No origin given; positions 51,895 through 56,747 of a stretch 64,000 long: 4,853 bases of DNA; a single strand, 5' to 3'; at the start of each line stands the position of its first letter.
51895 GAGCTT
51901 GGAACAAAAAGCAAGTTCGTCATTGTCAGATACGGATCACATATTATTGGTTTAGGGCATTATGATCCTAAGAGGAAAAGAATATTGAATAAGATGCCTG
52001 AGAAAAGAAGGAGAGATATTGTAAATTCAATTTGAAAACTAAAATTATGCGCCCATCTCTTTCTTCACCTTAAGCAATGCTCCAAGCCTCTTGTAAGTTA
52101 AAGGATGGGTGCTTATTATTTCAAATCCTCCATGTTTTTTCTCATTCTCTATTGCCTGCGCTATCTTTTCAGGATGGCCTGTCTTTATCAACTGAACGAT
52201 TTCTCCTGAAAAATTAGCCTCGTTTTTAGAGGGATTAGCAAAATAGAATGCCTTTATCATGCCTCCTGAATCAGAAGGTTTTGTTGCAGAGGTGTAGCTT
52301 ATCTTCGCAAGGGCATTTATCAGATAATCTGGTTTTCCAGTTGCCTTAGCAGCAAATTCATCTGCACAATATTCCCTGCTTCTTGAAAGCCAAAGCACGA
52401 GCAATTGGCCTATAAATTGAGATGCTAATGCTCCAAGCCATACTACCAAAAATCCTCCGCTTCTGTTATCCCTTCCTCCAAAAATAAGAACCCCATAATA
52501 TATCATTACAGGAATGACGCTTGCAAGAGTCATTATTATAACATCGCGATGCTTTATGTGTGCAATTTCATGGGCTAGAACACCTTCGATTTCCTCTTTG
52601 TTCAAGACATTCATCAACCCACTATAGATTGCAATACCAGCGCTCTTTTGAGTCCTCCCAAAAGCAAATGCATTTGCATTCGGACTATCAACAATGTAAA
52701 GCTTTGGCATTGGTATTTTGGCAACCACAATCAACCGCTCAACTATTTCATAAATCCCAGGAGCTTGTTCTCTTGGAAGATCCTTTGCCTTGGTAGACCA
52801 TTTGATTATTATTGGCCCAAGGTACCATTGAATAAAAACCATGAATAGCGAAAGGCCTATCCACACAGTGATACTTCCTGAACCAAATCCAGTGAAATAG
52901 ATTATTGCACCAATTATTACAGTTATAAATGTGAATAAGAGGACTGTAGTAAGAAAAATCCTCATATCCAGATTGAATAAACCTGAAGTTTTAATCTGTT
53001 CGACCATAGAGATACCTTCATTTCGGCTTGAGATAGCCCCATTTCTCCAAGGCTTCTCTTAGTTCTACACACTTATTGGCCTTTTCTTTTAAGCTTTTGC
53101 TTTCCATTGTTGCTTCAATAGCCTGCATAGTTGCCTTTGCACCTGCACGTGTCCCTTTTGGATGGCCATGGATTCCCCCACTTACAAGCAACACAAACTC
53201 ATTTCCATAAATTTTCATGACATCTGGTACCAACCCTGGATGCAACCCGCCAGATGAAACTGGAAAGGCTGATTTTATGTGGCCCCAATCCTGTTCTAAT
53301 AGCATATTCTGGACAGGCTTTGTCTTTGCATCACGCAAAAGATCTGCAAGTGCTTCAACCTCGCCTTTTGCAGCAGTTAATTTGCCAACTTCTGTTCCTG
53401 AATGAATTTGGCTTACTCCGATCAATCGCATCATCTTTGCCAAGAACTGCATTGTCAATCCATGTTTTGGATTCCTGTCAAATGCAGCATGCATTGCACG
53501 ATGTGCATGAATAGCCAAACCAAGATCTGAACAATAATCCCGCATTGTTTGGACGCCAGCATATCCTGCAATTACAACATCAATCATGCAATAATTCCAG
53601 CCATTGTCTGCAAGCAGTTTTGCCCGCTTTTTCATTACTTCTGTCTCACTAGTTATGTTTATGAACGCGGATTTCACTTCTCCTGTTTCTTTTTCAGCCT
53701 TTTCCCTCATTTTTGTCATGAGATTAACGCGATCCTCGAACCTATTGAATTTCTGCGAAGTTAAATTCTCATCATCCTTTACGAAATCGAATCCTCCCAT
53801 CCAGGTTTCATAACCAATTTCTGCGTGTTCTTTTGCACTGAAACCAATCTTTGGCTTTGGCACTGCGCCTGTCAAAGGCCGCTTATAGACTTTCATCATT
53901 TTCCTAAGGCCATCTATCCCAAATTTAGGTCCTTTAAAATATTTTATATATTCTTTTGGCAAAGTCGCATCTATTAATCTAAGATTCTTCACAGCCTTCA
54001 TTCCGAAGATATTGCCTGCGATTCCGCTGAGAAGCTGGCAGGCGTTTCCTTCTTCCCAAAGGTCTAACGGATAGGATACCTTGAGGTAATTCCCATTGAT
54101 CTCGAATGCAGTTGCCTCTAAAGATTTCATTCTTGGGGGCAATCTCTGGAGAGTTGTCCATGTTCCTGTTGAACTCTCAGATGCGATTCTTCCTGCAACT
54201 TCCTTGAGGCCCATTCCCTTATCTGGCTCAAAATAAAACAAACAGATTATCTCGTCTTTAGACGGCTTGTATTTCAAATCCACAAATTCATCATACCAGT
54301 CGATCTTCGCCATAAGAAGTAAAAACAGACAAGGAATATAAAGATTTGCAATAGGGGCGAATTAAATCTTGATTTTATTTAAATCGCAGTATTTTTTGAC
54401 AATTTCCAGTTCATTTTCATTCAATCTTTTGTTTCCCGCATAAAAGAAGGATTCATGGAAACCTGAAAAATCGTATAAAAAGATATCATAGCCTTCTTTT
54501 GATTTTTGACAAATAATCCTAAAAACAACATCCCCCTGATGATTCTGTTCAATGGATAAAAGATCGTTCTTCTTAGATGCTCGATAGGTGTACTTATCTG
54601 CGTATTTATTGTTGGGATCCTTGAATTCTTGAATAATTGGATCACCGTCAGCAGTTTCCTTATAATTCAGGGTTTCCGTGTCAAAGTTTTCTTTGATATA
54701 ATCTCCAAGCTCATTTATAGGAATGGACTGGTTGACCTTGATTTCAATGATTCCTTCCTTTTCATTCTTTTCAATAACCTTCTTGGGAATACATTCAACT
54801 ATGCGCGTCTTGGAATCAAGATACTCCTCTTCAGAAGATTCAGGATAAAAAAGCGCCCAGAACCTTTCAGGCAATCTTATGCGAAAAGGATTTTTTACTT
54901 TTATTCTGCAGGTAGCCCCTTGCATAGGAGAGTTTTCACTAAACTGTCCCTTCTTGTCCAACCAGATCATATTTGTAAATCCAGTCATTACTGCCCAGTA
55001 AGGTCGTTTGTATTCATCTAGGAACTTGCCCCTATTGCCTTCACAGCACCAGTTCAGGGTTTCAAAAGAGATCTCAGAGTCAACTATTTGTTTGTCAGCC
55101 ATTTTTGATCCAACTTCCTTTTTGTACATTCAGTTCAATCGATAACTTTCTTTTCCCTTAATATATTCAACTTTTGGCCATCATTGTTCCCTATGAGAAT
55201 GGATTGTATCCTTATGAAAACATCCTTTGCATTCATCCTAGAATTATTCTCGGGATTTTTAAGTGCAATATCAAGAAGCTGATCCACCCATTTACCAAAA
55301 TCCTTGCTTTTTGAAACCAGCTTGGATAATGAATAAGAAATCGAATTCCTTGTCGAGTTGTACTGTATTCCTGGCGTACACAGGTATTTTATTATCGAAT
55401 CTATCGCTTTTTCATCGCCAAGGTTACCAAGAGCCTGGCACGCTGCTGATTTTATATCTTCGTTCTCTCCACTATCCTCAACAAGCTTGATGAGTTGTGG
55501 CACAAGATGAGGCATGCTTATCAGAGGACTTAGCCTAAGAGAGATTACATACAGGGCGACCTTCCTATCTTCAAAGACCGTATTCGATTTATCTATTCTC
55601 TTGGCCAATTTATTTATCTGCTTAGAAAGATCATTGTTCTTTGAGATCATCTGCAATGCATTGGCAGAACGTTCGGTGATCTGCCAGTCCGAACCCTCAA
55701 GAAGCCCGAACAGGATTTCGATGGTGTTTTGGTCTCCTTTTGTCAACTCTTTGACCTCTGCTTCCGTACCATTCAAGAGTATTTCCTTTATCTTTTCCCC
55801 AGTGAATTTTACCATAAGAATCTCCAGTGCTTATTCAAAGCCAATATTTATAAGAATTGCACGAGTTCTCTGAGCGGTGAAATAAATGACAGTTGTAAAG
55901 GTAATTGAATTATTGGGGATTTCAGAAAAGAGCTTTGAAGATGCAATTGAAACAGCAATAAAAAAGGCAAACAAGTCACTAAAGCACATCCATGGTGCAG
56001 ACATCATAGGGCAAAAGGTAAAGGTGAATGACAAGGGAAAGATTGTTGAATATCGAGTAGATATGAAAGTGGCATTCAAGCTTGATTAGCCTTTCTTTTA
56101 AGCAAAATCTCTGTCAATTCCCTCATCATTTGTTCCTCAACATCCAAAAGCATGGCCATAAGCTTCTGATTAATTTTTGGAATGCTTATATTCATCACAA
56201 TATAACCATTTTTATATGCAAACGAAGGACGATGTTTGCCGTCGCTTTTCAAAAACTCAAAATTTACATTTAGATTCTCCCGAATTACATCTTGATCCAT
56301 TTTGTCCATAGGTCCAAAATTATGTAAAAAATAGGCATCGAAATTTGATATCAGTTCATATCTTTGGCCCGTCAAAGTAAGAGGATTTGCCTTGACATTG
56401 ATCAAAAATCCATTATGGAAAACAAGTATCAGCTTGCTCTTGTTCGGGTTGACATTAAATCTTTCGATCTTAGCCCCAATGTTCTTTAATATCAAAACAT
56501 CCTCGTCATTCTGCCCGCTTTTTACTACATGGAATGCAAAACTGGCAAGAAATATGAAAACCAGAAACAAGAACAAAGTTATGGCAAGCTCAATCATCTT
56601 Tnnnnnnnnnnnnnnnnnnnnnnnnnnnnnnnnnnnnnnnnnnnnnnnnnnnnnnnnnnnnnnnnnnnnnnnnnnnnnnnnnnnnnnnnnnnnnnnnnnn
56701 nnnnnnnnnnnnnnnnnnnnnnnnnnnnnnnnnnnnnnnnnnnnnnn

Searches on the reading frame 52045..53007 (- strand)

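Call 20: search_protein_families(library=pfam, proteins=[window:52045-53007:-], max_evalue=0.1)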
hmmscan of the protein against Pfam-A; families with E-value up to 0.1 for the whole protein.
window:52045-53007:- (320 aa): 3 families
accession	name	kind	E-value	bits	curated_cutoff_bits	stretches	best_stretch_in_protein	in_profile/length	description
PF01435.24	Peptidase_M48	-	3.4e-38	131.8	20.3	1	83-313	5-184/186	Peptidase family M48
PF05569.17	Peptidase_M56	-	5.6e-05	22.9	31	1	132-171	185-224/296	BlaR1 peptidase M56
PF10263.15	SprT-like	-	0.077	13.3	25.6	0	120-151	41-72/108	SprT-like family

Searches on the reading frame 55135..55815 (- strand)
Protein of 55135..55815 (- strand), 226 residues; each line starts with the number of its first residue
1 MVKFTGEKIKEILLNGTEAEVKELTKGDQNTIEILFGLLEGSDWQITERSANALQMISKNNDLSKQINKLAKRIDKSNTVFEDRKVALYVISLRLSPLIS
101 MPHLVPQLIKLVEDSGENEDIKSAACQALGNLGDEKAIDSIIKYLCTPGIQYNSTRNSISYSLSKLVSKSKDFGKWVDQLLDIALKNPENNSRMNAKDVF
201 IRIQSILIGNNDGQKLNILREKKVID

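Call 20: search_protein_families(library=pfam, proteins=[window:55135-55815:-], max_evalue=0.1)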
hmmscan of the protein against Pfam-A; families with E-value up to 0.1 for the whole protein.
window:55135-55815:- (226 aa): 9 families
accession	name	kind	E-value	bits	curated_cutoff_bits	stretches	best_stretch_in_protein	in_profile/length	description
PF13646.12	HEAT_2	-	7.3e-10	39.4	27.7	1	98-145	26-71/88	HEAT repeats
PF00514.29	Arm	-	0.00089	19.7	20.6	1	104-132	13-39/41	Armadillo/beta-catenin-like repeat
PF02985.28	HEAT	-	0.0015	19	23.5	1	104-133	1-28/31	HEAT repeat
PF23289.1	Spectrin_5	-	0.005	17.3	27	1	41-88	26-76/80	Guanine nucleotide exchange factor DBS-like, spectrin-like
PF13513.12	HEAT_EZ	-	0.01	16.8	27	1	104-132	29-55/55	HEAT-like repeat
PF03130.22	HEAT_PBS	-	0.011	16.7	20.9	1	124-145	4-25/27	PBS lyase HEAT-like repeat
PF01347.28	Vitellogenin_N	-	0.017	14.1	24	1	103-156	458-513/590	Lipoprotein amino terminal region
PF24984.1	HEAT_EF3_GNC1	-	0.048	14.5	27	0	159-199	43-83/91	Elongation factor 3/GNC1 HEAT repeat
PF11865.14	mTOR_dom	-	0.05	14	27.6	0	96-142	3-45/160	Serine/threonine-protein kinase mTOR domain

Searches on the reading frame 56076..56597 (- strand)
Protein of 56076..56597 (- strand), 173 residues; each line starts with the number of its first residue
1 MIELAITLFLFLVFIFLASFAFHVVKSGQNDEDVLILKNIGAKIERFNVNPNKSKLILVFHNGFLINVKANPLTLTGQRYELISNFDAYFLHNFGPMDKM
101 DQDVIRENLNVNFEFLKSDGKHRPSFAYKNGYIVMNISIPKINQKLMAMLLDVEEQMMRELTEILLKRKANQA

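Call 20: search_protein_families(library=pfam, proteins=[window:56076-56597:-], max_evalue=0.1)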
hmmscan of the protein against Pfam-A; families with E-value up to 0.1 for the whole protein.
window:56076-56597:- (173 aa): 1 family
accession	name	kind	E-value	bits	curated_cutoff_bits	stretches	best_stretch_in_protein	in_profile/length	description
PF18106.7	Rol_Rep_N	-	0.057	14.1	23.7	1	102-169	17-82/91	Rolling Circle replication initiation protein N-terminal domain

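Call 84: search_protein_families(library=pfam, proteins=[window:56076-56597:-], max_evalue=0.01)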
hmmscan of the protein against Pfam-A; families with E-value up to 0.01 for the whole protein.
window:56076-56597:- (173 aa): 0 families
